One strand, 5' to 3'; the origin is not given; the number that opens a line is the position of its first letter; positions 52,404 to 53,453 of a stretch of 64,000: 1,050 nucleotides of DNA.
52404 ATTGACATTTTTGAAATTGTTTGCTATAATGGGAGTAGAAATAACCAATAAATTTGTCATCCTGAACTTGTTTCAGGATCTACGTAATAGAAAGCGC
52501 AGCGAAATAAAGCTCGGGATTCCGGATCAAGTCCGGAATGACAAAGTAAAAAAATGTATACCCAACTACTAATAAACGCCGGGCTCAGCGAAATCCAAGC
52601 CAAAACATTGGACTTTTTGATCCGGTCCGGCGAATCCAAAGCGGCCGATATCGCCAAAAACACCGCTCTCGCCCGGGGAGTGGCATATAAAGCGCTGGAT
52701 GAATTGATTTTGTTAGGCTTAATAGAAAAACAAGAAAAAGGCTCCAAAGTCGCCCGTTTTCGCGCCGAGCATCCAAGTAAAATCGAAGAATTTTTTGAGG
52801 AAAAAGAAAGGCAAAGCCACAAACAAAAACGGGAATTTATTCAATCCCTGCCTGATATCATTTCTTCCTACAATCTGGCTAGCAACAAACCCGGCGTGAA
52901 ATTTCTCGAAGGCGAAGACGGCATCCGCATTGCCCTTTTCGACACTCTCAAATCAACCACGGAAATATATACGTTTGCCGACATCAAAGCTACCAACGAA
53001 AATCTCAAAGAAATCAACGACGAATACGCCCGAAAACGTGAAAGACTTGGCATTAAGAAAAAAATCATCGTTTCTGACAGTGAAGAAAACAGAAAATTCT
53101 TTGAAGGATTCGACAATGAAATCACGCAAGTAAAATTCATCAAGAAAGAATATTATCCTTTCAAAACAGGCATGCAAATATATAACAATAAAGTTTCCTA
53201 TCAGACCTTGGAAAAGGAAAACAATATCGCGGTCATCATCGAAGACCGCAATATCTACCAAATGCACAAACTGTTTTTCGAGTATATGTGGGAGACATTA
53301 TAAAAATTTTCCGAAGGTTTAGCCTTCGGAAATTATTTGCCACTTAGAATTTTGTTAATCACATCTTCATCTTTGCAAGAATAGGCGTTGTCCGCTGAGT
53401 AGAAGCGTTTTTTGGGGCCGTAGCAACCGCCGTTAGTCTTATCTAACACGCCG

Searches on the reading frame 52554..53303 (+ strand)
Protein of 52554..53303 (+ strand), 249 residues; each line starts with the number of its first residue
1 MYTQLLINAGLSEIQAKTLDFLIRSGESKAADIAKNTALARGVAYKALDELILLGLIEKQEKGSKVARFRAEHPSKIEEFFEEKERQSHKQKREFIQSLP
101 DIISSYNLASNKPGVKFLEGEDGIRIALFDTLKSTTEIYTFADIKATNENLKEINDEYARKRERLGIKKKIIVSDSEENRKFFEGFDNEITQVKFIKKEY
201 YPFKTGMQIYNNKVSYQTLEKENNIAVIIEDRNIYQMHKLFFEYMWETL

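Call 95: search_protein_families(library=pfam, proteins=[window:52554-53303:+], max_evalue=0.001)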
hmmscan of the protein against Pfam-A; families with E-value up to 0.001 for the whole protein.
window:52554-53303:+ (249 aa): 1 family
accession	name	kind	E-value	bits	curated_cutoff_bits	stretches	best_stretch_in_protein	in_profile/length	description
PF01978.25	TrmB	-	4.9e-08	33.1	25.6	1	9-71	4-64/68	Sugar-specific transcriptional regulator TrmB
